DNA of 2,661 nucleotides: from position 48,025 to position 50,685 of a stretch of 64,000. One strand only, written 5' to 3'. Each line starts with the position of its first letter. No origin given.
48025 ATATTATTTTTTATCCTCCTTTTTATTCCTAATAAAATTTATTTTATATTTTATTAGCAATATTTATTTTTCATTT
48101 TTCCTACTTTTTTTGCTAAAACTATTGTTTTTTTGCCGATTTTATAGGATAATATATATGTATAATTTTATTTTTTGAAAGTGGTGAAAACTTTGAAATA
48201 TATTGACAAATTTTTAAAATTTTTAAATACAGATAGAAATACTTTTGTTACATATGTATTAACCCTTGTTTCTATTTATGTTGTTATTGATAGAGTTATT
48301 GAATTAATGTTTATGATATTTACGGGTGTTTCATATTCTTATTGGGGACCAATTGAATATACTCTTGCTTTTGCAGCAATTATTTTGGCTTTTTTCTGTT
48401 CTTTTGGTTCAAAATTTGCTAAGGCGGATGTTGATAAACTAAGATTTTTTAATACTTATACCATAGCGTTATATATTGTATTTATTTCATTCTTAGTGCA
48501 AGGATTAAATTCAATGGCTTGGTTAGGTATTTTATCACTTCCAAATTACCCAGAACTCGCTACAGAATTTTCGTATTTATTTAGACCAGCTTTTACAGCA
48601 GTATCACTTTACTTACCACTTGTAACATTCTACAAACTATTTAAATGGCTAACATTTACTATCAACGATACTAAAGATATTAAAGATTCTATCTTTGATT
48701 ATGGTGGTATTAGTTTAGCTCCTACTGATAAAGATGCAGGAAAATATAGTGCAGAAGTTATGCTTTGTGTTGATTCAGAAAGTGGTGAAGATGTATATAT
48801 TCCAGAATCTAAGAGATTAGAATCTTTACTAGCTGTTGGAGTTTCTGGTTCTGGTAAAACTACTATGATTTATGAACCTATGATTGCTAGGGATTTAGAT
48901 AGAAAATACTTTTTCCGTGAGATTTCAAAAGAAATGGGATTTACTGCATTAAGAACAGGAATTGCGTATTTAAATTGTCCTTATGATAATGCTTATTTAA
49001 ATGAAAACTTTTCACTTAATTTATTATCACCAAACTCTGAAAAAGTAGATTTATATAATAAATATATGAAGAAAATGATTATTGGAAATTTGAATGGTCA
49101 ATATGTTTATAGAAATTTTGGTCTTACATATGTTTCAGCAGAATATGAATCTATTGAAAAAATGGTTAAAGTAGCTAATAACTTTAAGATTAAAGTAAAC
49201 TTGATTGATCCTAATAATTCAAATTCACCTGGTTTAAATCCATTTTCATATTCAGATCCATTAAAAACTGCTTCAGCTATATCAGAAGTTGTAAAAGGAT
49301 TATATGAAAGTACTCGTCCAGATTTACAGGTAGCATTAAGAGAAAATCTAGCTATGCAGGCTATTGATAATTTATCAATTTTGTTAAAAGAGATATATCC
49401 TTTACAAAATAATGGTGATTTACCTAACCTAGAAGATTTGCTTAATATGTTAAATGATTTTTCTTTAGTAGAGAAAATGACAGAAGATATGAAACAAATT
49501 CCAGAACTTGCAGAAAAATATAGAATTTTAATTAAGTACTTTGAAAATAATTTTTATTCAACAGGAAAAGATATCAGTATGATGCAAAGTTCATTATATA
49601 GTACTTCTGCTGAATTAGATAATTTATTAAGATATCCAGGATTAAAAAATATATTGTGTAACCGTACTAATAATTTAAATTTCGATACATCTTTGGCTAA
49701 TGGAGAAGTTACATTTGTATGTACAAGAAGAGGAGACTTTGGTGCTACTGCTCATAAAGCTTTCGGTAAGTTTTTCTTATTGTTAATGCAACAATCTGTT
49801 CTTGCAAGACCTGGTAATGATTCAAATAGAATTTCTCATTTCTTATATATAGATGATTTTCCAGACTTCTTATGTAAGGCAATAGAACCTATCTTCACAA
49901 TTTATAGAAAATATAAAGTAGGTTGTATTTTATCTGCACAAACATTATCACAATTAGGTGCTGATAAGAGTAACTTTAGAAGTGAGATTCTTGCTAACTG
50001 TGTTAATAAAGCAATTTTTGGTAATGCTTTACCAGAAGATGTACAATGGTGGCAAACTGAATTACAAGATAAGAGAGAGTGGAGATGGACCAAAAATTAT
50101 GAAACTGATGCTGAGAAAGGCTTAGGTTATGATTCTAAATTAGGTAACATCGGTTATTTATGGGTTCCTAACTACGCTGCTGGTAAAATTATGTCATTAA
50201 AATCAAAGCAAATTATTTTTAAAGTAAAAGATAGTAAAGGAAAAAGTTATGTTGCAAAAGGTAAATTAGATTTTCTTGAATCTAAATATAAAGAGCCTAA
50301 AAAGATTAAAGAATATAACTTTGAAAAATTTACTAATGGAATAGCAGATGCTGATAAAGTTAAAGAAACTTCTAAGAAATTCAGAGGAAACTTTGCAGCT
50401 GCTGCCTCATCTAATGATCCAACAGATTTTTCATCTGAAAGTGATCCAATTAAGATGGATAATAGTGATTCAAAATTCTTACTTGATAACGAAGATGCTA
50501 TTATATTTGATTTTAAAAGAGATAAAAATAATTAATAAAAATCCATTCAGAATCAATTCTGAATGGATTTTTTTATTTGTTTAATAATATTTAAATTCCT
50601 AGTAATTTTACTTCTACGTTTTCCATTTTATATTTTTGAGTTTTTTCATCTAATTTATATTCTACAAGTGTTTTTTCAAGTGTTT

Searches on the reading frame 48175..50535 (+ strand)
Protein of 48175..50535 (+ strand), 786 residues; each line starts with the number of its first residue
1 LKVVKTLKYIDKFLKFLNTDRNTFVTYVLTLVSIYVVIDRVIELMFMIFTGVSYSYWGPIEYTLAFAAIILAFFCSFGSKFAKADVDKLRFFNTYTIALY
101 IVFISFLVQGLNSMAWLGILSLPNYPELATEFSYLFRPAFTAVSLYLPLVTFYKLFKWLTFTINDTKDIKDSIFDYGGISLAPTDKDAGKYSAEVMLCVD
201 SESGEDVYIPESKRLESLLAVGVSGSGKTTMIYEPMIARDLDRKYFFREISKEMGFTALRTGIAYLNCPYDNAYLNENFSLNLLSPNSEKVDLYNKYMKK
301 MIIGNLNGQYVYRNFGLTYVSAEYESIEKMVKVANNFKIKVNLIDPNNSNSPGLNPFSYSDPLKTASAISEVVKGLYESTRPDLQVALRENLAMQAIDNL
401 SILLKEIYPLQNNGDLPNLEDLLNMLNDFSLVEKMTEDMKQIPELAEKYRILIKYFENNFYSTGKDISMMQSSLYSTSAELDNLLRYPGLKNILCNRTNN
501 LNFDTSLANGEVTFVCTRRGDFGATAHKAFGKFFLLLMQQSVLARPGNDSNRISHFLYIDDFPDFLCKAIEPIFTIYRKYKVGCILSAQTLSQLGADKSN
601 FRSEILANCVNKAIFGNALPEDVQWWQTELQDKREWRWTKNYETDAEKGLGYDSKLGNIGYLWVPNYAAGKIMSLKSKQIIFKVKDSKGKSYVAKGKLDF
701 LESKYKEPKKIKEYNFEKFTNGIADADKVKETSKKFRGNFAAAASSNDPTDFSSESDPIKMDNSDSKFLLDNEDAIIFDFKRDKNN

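Call 8: search_protein_families(library=pfam, proteins=[window:48175-50535:+], max_evalue=0.01)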
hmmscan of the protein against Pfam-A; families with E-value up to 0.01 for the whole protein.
window:48175-50535:+ (786 aa): 1 family
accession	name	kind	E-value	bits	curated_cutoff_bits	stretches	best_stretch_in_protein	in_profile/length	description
PF12696.13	TraG-D_C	-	0.0051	17.2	22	0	558-644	5-93/126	TraM recognition site of TraD and TraG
